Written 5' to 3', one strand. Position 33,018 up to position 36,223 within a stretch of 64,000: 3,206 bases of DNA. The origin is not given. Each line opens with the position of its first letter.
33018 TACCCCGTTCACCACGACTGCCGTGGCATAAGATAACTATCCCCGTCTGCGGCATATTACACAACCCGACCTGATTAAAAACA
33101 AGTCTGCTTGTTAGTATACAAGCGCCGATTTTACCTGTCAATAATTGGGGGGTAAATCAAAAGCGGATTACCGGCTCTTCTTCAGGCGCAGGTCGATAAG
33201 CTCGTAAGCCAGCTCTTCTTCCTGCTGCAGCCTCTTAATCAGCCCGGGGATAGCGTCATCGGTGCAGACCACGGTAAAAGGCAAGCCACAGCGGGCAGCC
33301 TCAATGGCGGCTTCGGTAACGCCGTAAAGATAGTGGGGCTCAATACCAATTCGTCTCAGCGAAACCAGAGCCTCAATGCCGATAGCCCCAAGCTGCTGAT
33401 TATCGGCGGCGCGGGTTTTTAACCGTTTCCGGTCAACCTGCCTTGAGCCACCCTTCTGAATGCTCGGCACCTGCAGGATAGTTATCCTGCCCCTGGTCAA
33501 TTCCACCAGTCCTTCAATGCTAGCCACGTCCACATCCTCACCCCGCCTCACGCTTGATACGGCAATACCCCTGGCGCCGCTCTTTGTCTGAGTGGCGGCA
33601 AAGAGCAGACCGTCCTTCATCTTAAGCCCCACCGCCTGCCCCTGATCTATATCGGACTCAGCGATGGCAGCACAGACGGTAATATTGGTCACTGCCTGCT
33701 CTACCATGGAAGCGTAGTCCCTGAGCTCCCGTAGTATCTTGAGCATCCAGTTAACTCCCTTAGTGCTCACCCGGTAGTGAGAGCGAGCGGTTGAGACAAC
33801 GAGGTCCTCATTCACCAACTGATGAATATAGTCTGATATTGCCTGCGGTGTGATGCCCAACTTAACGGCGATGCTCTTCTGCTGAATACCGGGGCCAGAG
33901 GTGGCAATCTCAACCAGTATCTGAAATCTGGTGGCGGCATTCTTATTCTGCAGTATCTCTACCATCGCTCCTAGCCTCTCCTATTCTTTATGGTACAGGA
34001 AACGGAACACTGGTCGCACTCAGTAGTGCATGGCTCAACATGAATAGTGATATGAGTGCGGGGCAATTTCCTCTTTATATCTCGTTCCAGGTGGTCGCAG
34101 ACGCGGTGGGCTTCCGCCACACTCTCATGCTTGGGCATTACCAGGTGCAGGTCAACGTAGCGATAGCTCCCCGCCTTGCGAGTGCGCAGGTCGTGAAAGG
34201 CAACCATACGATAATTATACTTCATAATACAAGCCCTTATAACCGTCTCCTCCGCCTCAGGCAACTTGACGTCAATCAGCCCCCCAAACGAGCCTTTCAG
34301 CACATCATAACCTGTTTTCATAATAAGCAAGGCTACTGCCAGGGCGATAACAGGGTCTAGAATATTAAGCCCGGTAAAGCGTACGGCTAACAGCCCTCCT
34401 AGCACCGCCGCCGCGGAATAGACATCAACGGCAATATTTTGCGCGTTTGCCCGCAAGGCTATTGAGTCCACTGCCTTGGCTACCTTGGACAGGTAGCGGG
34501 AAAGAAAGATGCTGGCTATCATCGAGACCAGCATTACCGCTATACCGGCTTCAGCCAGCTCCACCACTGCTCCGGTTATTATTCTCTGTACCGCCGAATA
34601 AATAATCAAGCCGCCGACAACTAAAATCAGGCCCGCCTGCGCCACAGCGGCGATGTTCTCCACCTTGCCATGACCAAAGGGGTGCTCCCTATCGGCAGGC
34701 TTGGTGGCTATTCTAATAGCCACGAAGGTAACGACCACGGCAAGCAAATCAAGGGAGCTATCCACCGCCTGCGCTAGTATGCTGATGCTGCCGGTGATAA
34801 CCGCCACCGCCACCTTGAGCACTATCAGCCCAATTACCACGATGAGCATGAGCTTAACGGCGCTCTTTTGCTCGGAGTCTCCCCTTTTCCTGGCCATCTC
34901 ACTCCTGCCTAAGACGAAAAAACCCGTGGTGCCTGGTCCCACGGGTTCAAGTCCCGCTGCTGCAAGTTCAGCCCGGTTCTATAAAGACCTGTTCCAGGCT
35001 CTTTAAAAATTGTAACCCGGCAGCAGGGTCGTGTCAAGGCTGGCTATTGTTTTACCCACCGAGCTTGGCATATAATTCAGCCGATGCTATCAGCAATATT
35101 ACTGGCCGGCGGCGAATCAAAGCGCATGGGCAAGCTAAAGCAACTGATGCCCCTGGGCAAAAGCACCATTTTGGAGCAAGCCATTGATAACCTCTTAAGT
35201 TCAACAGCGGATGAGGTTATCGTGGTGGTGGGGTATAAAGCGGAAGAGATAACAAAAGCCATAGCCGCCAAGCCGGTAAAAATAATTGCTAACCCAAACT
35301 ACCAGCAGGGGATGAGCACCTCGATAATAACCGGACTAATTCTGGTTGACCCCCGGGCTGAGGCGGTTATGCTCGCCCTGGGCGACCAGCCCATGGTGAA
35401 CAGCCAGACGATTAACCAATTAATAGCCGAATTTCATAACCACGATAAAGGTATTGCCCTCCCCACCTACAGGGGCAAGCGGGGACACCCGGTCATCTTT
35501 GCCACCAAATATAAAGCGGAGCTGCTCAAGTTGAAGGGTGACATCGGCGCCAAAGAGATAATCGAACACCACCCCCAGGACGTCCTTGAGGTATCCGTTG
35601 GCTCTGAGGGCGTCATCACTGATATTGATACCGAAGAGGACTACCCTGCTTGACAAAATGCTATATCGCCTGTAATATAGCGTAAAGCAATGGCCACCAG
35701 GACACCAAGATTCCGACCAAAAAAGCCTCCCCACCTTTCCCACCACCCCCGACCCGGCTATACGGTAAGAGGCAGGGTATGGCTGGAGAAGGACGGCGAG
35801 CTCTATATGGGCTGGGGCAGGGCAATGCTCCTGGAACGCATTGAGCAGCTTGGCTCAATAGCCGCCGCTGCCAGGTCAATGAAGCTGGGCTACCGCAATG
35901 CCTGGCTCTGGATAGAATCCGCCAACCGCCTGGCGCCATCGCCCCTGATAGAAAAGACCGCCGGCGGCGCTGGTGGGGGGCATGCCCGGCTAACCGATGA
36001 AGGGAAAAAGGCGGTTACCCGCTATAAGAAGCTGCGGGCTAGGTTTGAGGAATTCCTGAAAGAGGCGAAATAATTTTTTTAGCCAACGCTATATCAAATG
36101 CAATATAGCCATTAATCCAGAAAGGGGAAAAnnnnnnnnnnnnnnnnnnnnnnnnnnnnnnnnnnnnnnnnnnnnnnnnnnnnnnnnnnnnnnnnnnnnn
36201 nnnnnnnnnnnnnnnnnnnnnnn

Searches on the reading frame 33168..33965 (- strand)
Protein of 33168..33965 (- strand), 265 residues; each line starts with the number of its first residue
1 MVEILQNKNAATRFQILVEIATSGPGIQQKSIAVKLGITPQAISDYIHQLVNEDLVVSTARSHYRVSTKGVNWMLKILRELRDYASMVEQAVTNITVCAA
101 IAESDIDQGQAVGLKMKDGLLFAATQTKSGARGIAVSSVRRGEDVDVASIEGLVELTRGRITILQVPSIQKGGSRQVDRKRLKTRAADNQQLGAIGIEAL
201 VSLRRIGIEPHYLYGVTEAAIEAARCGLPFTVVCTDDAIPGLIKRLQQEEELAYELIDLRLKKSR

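Call 31: search_protein_families(library=pfam, proteins=[window:33168-33965:-], max_evalue=0.00001)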
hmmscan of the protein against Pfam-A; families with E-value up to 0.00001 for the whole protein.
window:33168-33965:- (265 aa): 2 families
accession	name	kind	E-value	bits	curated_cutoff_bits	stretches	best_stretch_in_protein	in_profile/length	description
PF25211.1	DUF7839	-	1.3e-27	96.3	27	1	155-255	1-100/101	Domain of unknown function (DUF7839)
PF12802.13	MarR_2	-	5.7e-06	26.8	27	0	12-59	6-53/61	MarR family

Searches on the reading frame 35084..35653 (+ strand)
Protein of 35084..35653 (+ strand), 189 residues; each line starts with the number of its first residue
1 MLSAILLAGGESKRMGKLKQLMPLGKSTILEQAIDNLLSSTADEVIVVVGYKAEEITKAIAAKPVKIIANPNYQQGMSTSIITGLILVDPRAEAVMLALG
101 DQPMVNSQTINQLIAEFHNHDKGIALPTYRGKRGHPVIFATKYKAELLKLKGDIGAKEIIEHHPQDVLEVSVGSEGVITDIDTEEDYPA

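Call 3: search_protein_families(library=pfam, proteins=[window:35084-35653:+], max_evalue=0.01)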
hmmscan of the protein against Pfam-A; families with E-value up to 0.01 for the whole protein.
window:35084-35653:+ (189 aa): 4 families
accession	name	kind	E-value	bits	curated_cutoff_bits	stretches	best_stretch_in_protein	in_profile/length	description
PF12804.13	NTP_transf_3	-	3.8e-40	138.1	27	1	4-165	1-158/160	MobA-like NTP transferase domain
PF01128.25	IspD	-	7.7e-10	39.3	27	1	4-125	3-125/221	2-C-methyl-D-erythritol 4-phosphate cytidylyltransferase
PF00483.29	NTP_transferase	-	1.3e-05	25.3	21.2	1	4-123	2-130/245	Nucleotidyl transferase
PF02348.25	CTP_transf_3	-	0.00029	21.1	22.6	1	4-121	2-118/217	Cytidylyltransferase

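Call 4: search_protein_families(library=ncbifam, proteins=[window:35084-35653:+], max_evalue=0.01)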
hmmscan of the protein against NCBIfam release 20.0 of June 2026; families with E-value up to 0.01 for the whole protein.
window:35084-35653:+ (189 aa): 43 families (the best 25 are shown)
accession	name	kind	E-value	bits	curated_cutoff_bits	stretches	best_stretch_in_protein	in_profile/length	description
TIGR03310.1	matur_MocA_YgfJ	equivalog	4.5e-58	196.3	186.45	1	3-187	1-185/188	molybdenum cofactor cytidylyltransferase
NF045665.1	NTPtran_DVU1551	equivalog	6.5e-53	180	315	1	3-187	2-186/359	DVU_1551 family NTP transferase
TIGR03202.1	pucB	equivalog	6.9e-30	104.2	235.05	1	4-187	3-192/192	xanthine dehydrogenase accessory protein PucB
NF045782.1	NicBOxredNboR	equivalog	1.3e-27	96.8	260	1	3-186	10-201/206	nicotine blue oxidoreductase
NF053639.1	Mfer334_fam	equivalog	4.4e-20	72.4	260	1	17-122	25-131/209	pseudomurein biosynthesis protein PmurB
TIGR01173.1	glmU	equivalog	1.4e-14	53.8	366.85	1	3-128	2-126/452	bifunctional UDP-N-acetylglucosamine diphosphorylase/glucosamine-1-phosphate N-acetyltransferase GlmU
NF001457.0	PRK00317.1-3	equivalog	4.3e-14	52.5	164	1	2-149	2-143/200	molybdenum cofactor guanylyltransferase MobA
TIGR02665.1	molyb_mobA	equivalog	5.8e-13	49.3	151.85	1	3-142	2-137/186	molybdenum cofactor guanylyltransferase MobA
NF010934.1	PRK14354.1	equivalog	1e-12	47.4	450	1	4-122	2-119/447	bifunctional UDP-N-acetylglucosamine diphosphorylase/glucosamine-1-phosphate N-acetyltransferase GlmU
TIGR00453.1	ispD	equivalog_domain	3.1e-12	46.4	181.3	1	3-126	1-126/219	2-C-methyl-D-erythritol 4-phosphate cytidylyltransferase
NF010933.0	PRK14353.1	equivalog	4.4e-12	45.3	505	1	3-121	7-128/453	bifunctional UDP-N-acetylglucosamine diphosphorylase/glucosamine-1-phosphate N-acetyltransferase GlmU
NF010940.0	PRK14360.1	equivalog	1.3e-11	43.7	602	1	1-128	1-130/452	bifunctional UDP-N-acetylglucosamine diphosphorylase/glucosamine-1-phosphate N-acetyltransferase GlmU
NF010932.0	PRK14352.1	equivalog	2.4e-11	43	611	1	3-125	8-134/488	bifunctional UDP-N-acetylglucosamine diphosphorylase/glucosamine-1-phosphate N-acetyltransferase GlmU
NF010935.0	PRK14355.1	equivalog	5.3e-11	41.8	718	1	2-124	4-128/459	bifunctional UDP-N-acetylglucosamine diphosphorylase/glucosamine-1-phosphate N-acetyltransferase GlmU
NF010936.0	PRK14356.1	equivalog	9.5e-11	41.3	666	1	3-121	7-127/456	bifunctional UDP-N-acetylglucosamine diphosphorylase/glucosamine-1-phosphate N-acetyltransferase GlmU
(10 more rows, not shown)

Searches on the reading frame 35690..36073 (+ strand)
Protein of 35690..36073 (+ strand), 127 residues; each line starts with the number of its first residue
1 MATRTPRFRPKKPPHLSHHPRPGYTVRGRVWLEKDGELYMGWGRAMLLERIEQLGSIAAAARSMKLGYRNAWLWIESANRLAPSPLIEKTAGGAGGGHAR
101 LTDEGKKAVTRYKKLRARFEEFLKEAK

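Call 3: search_protein_families(library=pfam, proteins=[window:35690-36073:+], max_evalue=0.01)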
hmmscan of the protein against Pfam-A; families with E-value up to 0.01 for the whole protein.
window:35690-36073:+ (127 aa): 1 family
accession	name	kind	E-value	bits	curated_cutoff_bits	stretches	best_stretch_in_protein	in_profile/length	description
PF00126.33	HTH_1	-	0.001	19.4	26.6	1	47-106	6-60/60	Bacterial regulatory helix-turn-helix protein, lysR family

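Call 4: search_protein_families(library=ncbifam, proteins=[window:35690-36073:+], max_evalue=0.01)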
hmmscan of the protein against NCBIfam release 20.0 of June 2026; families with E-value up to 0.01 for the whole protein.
window:35690-36073:+ (127 aa): 2 families
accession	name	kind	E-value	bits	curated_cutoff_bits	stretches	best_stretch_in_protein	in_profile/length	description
TIGR00637.1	ModE_repress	subfamily_domain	3e-21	75.3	98.5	1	40-120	2-82/100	ModE molybdate transport repressor domain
NF007957.0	PRK10676.1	equivalog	2.9e-13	49.6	369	1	38-115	15-92/263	molybdenum-dependent transcriptional regulator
